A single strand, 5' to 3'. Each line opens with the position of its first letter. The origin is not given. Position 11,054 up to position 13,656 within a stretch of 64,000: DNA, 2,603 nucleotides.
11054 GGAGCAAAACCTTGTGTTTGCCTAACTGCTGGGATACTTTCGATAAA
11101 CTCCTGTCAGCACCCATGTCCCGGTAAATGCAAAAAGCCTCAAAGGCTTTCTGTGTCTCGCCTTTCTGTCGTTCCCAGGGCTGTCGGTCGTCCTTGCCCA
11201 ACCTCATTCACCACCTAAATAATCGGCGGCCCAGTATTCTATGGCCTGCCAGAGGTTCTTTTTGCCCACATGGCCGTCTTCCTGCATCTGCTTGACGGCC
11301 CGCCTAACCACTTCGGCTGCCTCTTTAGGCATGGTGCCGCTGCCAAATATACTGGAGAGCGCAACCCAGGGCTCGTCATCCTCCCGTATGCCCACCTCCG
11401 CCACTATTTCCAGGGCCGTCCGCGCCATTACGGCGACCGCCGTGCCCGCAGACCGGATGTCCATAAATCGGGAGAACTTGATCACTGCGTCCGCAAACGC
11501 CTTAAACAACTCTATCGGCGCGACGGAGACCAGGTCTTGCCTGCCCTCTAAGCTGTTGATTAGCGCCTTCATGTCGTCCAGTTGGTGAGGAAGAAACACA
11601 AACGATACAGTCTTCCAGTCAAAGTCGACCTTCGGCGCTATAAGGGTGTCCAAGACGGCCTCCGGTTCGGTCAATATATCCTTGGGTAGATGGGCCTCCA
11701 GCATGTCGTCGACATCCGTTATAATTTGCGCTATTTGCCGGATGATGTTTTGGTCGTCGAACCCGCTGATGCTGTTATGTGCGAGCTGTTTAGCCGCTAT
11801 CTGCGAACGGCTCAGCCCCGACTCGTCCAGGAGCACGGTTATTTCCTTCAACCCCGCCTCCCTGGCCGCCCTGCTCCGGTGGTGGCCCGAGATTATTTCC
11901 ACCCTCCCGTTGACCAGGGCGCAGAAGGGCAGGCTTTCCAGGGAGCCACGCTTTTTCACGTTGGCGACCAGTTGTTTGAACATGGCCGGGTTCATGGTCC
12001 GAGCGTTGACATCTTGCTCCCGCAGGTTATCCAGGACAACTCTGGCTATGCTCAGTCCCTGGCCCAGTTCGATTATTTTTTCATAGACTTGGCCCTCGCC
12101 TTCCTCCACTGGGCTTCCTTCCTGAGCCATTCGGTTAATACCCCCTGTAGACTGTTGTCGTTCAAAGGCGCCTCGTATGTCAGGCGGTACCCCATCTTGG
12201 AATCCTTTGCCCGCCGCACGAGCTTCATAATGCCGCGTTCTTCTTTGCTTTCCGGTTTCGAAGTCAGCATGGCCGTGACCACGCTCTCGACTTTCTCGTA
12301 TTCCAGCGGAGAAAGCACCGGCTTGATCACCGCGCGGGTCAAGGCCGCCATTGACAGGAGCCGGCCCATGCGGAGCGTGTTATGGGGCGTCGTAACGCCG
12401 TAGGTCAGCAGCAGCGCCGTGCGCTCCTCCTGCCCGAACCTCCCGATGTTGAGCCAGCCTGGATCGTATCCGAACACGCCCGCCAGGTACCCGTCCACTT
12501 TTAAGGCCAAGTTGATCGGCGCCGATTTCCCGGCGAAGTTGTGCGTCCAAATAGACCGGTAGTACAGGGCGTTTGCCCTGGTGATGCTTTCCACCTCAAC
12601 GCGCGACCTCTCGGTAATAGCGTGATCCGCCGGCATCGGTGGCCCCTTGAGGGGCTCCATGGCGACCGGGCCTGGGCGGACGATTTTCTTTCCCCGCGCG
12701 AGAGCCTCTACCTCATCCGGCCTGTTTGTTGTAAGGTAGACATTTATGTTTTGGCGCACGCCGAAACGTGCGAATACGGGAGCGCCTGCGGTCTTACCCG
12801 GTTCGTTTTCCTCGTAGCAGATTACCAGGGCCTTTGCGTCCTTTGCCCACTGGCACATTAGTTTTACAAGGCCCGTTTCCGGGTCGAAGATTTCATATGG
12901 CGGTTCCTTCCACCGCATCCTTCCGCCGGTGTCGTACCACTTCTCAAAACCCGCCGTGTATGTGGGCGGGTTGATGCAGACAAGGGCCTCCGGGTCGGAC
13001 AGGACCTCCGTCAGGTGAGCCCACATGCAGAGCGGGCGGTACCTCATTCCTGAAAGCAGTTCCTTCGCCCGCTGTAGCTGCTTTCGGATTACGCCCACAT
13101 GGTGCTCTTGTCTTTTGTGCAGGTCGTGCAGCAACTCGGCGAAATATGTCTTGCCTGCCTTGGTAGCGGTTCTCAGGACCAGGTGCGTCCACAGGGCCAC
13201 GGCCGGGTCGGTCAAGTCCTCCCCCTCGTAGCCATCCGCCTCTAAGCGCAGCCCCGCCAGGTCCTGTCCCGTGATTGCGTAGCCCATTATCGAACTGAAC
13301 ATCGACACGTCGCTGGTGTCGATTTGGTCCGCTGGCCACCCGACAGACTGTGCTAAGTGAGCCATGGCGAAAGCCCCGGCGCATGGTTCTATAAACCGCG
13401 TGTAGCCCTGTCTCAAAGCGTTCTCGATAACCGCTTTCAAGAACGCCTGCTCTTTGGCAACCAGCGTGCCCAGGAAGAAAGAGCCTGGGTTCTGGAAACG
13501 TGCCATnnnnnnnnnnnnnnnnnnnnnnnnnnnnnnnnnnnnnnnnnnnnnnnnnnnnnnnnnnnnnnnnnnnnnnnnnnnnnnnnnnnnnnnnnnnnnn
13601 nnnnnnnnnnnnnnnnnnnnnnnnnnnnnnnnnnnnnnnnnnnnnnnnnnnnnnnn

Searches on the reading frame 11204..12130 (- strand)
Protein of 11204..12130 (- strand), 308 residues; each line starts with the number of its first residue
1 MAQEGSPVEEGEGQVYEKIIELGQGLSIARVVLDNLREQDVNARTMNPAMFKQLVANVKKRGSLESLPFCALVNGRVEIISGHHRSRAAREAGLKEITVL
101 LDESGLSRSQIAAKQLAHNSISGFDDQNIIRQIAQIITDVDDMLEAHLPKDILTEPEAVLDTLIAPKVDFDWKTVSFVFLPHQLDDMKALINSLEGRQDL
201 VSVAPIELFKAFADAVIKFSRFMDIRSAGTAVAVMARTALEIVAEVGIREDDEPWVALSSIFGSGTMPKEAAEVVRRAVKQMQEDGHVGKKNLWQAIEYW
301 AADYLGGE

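Call 9: search_protein_families(library=pfam, proteins=[window:11204-12130:-], max_evalue=0.01)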
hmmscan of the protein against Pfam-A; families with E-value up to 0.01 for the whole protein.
window:11204-12130:- (308 aa): 1 family
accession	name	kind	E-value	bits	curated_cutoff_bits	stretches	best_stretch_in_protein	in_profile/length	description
PF02195.25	ParB_N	-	2.2e-05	24.8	26.3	1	37-103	12-79/95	ParB N-terminal domain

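Call 10: search_protein_families(library=phrogs, proteins=[window:11204-12130:-], max_evalue=0.01)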
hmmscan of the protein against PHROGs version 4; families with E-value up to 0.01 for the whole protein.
window:11204-12130:- (308 aa): 14 families
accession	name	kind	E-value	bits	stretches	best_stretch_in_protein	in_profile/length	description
phrog_7405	-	unknown function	2e-70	238.3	1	12-248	8-245/250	-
phrog_620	-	DNA, RNA and nucleotide metabolism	2.1e-11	45.3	1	26-145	7-123/217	ParB-like partition protein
phrog_498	-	other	1.1e-10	41.7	1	27-138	34-145/633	DNA methyltransferase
phrog_930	-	DNA, RNA and nucleotide metabolism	1.3e-08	35.9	1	28-141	7-116/223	ParB-like partition protein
phrog_940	-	DNA, RNA and nucleotide metabolism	1.1e-07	32.5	1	27-143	5-117/388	nuclease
phrog_8071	-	DNA, RNA and nucleotide metabolism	1.2e-07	32.4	1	27-135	6-112/389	ParB-like partition protein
phrog_723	-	DNA, RNA and nucleotide metabolism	4.7e-06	27.6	1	27-127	12-112/223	ParB-like partition protein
phrog_26387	-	DNA, RNA and nucleotide metabolism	1.2e-05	25.9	1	30-133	12-117/252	ParB-like partition nuclease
phrog_1033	-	DNA, RNA and nucleotide metabolism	3.3e-05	24.9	1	31-100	36-112/334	ParB-like partition protein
phrog_15396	-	DNA, RNA and nucleotide metabolism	4.5e-05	24.4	1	31-171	7-138/258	ParB-like partition nuclease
phrog_5475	-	unknown function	0.00018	21.4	1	30-135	5-104/458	-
phrog_6218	-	DNA, RNA and nucleotide metabolism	0.0002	21.6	1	47-113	23-91/506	ParB-like partition protein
phrog_4715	-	DNA, RNA and nucleotide metabolism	0.00044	19.8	1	52-101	172-221/630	ParB-like partition protein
phrog_3264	-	DNA, RNA and nucleotide metabolism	0.00051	20.7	1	34-102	55-122/337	ParB-like partition protein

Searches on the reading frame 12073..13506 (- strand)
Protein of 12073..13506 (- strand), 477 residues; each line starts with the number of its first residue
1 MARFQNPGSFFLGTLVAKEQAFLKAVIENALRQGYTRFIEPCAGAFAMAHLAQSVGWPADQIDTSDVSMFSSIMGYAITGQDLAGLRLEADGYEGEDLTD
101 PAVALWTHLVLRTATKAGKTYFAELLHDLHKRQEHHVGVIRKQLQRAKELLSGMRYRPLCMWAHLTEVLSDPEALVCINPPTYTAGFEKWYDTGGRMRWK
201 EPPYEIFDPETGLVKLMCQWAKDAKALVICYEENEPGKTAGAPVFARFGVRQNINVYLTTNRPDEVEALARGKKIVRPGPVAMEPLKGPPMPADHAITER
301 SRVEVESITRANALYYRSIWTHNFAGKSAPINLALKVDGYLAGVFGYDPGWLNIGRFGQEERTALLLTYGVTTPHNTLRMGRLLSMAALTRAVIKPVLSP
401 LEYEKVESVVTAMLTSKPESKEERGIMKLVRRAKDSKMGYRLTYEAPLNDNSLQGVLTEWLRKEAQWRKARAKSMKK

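Call 9: search_protein_families(library=pfam, proteins=[window:12073-13506:-], max_evalue=0.01)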
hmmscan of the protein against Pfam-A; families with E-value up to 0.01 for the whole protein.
window:12073-13506:- (477 aa): 2 families
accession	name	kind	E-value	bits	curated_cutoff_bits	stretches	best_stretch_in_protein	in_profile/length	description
PF22555.1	DAM-like-phage1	-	1.4e-68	231.6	27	1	11-277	1-268/274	Phage DNA Adenine Methylase-like domain 1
PF22559.2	GNAT-phage-like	-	2.1e-36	125.7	27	1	301-464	2-163/164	Phage GNAT-like domain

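Call 10: search_protein_families(library=phrogs, proteins=[window:12073-13506:-], max_evalue=0.01)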
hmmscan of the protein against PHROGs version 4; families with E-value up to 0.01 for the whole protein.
window:12073-13506:- (477 aa): 1 family
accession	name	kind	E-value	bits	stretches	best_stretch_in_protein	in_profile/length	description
phrog_7858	-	unknown function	2.8e-117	393.4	1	1-473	1-439/439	-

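Call 19: find_related_loci(query=window:12073-13506:-, collection=viral_contigs, flank=6000)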
Query window:12073-13506:- (477 aa) in viral_contigs; peptide patterns used: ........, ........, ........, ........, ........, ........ (x = any residue, [..] = any of these).
3 stretches matched a pattern, but none encodes a relative of the query by tblastn (E <= 1e-3).

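Call 22: find_homologous_proteins(query=window:12073-13506:-, max_evalue=1e-20)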
Query window:12073-13506:- (477 aa): 325 proteins with E <= 1e-20 among 8000 candidates; the best 120 are listed.
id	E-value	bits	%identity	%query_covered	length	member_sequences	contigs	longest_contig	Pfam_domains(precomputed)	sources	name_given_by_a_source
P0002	0.0e+0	1098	100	100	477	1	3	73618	PF22559.3,PF22555.3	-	-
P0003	8.9e-220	748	67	100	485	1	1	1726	PF22559.3,PF22555.3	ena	-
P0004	6.2e-185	634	59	99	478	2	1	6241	PF22559.3,PF22555.3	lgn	-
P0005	5.4e-182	624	58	99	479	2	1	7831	PF22559.3,PF22555.3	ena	-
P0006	5.9e-182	624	58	99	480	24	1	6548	PF22559.3,PF22555.3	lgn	-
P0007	1.4e-181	623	57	99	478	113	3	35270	PF22559.3,PF22555.3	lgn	-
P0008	4.4e-181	621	57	99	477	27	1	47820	PF22559.3,PF22555.3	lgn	-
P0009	1.2e-180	619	58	96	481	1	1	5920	PF22559.3,PF22555.3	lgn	-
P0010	2.3e-180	619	58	99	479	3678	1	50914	PF22559.3,PF22555.3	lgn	-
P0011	4.4e-180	618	58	99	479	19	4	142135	PF22559.3,PF22555.3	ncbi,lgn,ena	-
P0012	5.2e-180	617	58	99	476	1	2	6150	PF22559.3,PF22555.3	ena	-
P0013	1.8e-178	612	58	99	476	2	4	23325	PF22559.3,PF22555.3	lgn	-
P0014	7.4e-178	610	57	99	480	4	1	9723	PF22559.3,PF22555.3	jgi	-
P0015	1.1e-177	610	56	99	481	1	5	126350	PF22559.3,PF22555.3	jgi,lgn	jgi:hypothetical protein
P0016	1.7e-177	609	57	99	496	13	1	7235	PF22559.3,PF22555.3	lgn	-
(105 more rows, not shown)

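Call 23: find_encoding_contigs(protein=P0002, flank=5000, max_places=6)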
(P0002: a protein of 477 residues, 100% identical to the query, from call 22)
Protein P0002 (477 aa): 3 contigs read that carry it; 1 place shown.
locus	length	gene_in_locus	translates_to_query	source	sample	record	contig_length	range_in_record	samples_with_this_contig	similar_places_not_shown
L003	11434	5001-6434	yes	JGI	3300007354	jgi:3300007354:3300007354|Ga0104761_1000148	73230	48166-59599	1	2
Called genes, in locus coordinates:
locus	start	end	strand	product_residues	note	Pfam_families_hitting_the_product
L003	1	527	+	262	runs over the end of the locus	PF07505:DUF5131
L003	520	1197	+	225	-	PF20657:DUF6811 (weak), PF05014:Nuc_deoxyrib_tr (weak), PF15891:Nuc_deoxyri_tr2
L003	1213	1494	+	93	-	-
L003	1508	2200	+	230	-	-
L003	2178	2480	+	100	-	-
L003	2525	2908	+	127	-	-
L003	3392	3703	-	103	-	-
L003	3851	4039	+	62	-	-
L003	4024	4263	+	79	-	-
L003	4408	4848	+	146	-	-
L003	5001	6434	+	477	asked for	PF22555:DAM-like-phage1, PF22559:GNAT-phage-like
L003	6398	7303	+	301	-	PF02195:ParB_N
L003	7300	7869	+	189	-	-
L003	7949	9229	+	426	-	PF03237:Terminase_6N, PF17289:Terminase_6C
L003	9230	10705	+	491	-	PF05133:SPP1_portal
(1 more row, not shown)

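Call 25: find_related_loci(query=A1, collection=genome_contigs, flank=6000)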
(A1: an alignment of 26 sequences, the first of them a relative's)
Query A1 (477 aa) in genome_contigs; peptide patterns used: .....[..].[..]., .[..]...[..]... (x = any residue, [..] = any of these).
62 stretches matched a pattern; 28 encode a relative of the query (tblastn E <= 1e-3); 26 distinct loci.
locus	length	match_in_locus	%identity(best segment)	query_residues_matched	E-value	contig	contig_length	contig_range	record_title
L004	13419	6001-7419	58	1-474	0e+0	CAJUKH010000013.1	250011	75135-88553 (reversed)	MAG TPA_asm: uncultured Oscillospiraceae bacterium isolate MGBC161418 genome assembly, contig: MGBC161418.13, whole geno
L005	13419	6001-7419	56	1-474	0e+0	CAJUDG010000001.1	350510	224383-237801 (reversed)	MAG TPA_asm: uncultured Eubacteriales bacterium isolate MGBC129708 genome assembly, contig: MGBC129708.1, whole genome s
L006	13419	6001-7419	56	1-474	0e+0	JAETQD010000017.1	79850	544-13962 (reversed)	MAG: Clostridium sp. isolate S25_Bin3 scaffold_348, whole genome shotgun sequence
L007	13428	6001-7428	56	1-477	0e+0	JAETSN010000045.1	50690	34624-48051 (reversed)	MAG: [Clostridium] symbiosum isolate S32_Bin7 scaffold_1153, whole genome shotgun sequence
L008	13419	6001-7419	55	1-474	0e+0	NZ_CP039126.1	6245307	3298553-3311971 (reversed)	Blautia producta strain DSM 2950 chromosome, complete genome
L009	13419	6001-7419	55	1-474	0e+0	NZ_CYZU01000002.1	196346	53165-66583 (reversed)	Faecalicatena contorta strain 2789STDY5834876, whole genome shotgun sequence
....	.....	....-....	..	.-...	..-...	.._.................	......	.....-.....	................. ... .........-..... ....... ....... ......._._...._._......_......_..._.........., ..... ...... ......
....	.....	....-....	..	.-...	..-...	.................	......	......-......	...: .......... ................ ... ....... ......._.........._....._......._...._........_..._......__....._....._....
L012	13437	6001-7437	55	1-477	4e-179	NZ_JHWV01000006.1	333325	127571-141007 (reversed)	Anaerovibrio sp. RM50 T525DRAFT_scaffold00004.4_C, whole genome shotgun sequence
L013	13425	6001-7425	56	1-476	7e-178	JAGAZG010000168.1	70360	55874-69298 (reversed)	MAG: Mailhella sp. isolate RGIG8909 Water_deer_Omasum.Co__c476694, whole genome shotgun sequence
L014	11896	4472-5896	56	1-476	7e-178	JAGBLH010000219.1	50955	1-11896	MAG: Selenomonas sp. isolate RGIG9219 Water_deer_Rumen-2__c348181, whole genome shotgun sequence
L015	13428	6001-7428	56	1-477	0e+0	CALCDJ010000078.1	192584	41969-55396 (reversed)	MAG TPA_asm: uncultured Blautia sp. isolate ERR318692_bin.46_CONCOCT_v1.1_MAG genome assembly, contig: ERZ1764598.45, wh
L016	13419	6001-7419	54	1-474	7e-176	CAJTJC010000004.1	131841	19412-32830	MAG TPA_asm: uncultured Christensenella sp. isolate MGBC101977 genome assembly, contig: MGBC101977.4, whole genome shotg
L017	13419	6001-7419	54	1-474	7e-176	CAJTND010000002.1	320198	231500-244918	MAG TPA_asm: uncultured Christensenella sp. isolate MGBC107581 genome assembly, contig: MGBC107581.2, whole genome shotg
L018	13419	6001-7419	54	1-474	7e-176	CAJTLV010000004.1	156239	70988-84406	MAG TPA_asm: uncultured Christensenella sp. isolate MGBC100320 genome assembly, contig: MGBC100320.4, whole genome shotg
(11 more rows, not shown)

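Call 35: search_protein_families(library=pfam, proteins=[L008:3745-4395:+, L008:4575-4859:+, L008:3422-3724:+, L008:3175-3474:+, L008:2549-3175:+], max_evalue=0.01)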
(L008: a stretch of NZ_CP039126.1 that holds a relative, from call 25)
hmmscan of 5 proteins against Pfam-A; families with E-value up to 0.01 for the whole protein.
L008:3745-4395:+ (216 aa): 0 families

L008:4575-4859:+ (94 aa): 0 families

L008:3422-3724:+ (100 aa): 1 family
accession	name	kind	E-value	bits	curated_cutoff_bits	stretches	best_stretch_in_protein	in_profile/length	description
PF19561.4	DUF6083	-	2.8e-07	30.7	27.1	1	28-98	20-84/112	Family of unknown function (DUF6083)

L008:3175-3474:+ (99 aa): 1 family
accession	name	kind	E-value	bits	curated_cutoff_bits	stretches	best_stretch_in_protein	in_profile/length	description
PF17206.9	SeqA_N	-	0.0048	16.6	23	1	56-71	5-20/36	SeqA protein N-terminal domain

L008:2549-3175:+ (208 aa): 2 families
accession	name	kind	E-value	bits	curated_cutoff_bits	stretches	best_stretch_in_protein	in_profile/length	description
PF16784.11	HNHc_6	-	9.8e-36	123.7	26.6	1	40-204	21-191/204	Putative HNHc nuclease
PF06147.18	DUF968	-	1.1e-05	26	27.8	1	139-199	95-153/171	Protein of unknown function (DUF968)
